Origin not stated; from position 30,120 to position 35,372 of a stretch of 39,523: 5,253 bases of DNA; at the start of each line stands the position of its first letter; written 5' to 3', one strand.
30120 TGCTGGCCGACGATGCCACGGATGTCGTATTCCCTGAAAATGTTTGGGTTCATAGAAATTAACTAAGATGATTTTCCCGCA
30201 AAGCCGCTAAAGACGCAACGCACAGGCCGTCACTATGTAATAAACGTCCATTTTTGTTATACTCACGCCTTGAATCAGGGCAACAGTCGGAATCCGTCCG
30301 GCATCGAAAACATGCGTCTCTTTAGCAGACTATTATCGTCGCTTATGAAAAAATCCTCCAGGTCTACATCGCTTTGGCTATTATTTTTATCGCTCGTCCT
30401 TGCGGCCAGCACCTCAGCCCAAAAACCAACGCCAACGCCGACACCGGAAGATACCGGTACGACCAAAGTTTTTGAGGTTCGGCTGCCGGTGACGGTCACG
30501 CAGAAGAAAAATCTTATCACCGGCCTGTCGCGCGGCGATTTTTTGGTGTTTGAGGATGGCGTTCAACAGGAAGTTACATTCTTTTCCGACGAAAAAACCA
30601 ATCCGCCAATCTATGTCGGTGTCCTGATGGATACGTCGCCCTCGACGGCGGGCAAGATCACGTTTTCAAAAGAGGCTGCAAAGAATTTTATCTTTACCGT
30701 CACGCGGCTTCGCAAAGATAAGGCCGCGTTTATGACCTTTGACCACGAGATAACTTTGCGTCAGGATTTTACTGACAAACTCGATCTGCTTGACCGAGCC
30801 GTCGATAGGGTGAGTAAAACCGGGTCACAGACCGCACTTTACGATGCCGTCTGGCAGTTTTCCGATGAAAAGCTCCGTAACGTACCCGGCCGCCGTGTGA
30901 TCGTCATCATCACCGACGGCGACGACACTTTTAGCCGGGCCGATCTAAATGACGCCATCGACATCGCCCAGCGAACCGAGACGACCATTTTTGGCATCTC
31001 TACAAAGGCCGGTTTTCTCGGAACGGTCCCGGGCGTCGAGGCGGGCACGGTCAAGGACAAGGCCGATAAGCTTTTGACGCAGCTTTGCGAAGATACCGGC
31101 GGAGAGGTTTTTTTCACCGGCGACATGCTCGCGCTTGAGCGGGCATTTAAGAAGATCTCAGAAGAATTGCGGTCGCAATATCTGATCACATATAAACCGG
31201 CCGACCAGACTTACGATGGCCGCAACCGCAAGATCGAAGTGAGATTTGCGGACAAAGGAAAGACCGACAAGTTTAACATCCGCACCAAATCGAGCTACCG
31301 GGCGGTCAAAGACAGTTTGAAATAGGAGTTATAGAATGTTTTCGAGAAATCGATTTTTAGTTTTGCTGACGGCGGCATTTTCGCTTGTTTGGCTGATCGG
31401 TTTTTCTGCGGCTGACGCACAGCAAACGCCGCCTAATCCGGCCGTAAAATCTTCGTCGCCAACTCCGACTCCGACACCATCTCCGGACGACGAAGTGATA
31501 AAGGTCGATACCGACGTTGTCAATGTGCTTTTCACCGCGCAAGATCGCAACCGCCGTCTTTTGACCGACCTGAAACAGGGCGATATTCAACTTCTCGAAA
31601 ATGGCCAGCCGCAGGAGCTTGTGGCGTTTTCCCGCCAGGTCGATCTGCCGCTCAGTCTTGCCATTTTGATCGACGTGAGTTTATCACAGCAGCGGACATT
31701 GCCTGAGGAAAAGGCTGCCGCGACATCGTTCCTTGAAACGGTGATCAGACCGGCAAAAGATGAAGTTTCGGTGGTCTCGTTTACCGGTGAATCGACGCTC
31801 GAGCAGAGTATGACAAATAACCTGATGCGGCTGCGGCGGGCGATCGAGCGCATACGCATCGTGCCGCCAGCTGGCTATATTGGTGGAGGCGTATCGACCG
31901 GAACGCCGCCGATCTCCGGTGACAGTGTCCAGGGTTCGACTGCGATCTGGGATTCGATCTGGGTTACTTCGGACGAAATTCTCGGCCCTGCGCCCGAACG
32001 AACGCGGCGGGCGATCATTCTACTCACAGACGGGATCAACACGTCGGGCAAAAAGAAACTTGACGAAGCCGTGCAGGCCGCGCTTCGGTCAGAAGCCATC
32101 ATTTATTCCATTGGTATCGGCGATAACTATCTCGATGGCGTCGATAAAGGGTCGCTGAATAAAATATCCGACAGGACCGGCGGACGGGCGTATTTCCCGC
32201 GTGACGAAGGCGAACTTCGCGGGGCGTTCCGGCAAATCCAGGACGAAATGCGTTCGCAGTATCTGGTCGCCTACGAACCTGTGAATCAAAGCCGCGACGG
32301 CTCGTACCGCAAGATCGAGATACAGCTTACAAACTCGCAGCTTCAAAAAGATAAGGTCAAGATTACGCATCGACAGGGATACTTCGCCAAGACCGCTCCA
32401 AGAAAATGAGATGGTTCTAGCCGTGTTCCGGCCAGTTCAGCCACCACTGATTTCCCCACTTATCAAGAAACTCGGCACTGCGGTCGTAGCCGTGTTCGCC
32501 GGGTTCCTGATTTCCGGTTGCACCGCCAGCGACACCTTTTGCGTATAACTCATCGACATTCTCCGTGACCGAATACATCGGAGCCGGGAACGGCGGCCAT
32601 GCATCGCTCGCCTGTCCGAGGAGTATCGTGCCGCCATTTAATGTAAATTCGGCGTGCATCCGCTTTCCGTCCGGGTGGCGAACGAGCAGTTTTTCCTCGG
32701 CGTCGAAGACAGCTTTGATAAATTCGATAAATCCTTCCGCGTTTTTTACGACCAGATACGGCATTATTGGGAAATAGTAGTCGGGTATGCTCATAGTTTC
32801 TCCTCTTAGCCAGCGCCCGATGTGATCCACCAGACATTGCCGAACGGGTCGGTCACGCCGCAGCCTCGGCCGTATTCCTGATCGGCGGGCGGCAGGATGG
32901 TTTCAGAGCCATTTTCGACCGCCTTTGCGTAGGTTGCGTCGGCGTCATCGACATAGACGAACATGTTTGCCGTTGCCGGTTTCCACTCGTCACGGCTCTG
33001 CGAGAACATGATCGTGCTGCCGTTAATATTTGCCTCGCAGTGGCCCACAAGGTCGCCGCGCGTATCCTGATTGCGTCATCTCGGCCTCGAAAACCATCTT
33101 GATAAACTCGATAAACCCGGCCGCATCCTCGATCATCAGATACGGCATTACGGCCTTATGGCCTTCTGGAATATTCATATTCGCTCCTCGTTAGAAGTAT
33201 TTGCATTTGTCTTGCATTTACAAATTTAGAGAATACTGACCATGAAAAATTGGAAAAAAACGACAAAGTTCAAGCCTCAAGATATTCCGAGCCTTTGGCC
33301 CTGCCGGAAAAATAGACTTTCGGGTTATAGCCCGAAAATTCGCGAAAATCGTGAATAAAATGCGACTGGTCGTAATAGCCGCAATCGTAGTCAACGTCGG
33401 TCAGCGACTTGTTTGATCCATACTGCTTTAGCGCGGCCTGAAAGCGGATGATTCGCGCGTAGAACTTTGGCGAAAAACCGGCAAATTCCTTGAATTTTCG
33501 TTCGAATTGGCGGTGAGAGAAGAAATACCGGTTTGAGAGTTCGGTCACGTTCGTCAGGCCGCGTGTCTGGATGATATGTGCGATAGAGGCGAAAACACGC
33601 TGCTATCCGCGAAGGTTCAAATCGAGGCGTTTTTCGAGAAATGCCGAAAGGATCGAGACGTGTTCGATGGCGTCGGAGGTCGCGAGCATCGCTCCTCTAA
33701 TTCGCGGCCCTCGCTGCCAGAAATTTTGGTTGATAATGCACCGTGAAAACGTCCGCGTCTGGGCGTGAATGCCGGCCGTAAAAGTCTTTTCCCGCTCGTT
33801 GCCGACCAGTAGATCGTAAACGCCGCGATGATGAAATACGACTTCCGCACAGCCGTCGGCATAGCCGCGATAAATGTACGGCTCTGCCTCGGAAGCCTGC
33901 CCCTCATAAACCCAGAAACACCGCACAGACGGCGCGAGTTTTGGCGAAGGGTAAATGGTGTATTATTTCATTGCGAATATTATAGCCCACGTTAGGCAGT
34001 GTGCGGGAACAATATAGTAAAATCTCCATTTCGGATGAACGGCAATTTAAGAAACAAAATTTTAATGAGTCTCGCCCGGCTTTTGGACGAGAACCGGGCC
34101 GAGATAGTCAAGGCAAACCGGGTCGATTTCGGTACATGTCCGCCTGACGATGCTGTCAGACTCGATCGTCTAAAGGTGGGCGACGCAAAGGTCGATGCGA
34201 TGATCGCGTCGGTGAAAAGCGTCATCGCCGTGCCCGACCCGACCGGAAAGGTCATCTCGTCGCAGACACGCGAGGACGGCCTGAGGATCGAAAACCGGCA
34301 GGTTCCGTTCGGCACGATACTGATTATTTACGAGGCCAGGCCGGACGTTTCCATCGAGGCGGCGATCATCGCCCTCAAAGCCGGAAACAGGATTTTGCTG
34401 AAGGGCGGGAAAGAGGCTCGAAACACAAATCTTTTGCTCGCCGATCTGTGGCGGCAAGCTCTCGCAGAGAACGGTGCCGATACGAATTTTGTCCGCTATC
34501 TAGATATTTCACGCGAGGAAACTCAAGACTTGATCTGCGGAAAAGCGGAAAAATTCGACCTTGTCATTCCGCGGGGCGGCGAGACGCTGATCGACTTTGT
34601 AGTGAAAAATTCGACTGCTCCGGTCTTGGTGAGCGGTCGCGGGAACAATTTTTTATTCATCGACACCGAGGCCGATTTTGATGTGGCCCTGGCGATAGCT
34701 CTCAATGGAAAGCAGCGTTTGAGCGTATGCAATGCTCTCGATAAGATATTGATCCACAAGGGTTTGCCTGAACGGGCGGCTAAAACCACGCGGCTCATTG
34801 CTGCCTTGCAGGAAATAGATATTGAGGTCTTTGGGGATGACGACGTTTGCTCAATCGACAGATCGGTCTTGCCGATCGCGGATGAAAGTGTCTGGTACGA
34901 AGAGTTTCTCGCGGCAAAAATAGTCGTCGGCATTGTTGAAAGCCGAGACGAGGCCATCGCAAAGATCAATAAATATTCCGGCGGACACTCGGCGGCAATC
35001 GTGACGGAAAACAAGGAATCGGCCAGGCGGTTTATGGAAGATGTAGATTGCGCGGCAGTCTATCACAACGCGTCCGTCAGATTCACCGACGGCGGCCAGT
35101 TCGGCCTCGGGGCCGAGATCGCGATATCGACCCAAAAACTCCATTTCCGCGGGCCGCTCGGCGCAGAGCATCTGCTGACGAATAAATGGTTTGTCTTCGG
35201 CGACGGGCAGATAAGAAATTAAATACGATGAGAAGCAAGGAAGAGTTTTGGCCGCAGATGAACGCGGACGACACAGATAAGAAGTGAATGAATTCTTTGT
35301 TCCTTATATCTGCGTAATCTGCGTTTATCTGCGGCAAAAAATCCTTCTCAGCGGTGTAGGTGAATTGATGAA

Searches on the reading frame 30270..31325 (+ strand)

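Call 63: search_protein_families(library=pfam, proteins=[window:30270-31325:+], max_evalue=0.001)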
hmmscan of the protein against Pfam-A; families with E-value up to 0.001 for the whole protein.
window:30270-31325:+ (351 aa): 3 families
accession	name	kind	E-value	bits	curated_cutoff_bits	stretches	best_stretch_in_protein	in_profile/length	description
PF00092.34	VWA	-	6e-08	33.6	23.8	1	118-290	4-169/174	von Willebrand factor type A domain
PF13519.12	VWA_2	-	1.9e-06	28.9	27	1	118-217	3-106/107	von Willebrand factor type A domain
PF05762.20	VWA_CoxE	-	0.00019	21.3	26.4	1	118-231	61-173/222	VWA domain containing CoxE-like protein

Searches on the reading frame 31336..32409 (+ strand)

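Call 63: search_protein_families(library=pfam, proteins=[window:31336-32409:+], max_evalue=0.001)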
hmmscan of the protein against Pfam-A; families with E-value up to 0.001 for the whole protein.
window:31336-32409:+ (357 aa): 3 families
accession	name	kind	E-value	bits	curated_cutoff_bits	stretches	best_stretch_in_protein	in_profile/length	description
PF00092.34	VWA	-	2.3e-10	41.4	23.8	1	219-298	96-172/174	von Willebrand factor type A domain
PF13519.12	VWA_2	-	1.9e-07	32.1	27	1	109-188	2-73/107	von Willebrand factor type A domain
PF13768.12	VWA_3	-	0.00056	20.4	27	0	219-287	92-155/155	von Willebrand factor type A domain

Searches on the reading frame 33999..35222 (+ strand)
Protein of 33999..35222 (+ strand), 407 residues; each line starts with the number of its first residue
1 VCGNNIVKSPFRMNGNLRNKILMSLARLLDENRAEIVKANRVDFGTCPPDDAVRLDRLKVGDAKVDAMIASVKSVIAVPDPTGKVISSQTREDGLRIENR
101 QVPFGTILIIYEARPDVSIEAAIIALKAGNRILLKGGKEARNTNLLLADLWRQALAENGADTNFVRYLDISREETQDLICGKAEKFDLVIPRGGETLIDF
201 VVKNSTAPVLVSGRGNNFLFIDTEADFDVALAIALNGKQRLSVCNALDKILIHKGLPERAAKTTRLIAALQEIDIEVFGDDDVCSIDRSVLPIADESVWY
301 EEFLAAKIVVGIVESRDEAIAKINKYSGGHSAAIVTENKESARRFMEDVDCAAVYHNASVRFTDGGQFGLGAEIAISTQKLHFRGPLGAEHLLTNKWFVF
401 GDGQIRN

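Call 63: search_protein_families(library=pfam, proteins=[window:33999-35222:+], max_evalue=0.001)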
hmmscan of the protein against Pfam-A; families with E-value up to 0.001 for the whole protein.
window:33999-35222:+ (407 aa): 1 family
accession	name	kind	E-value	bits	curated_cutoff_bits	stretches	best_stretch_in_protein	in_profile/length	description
PF00171.27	Aldedh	-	8e-21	74.6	23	2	13-273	48-296/461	Aldehyde dehydrogenase family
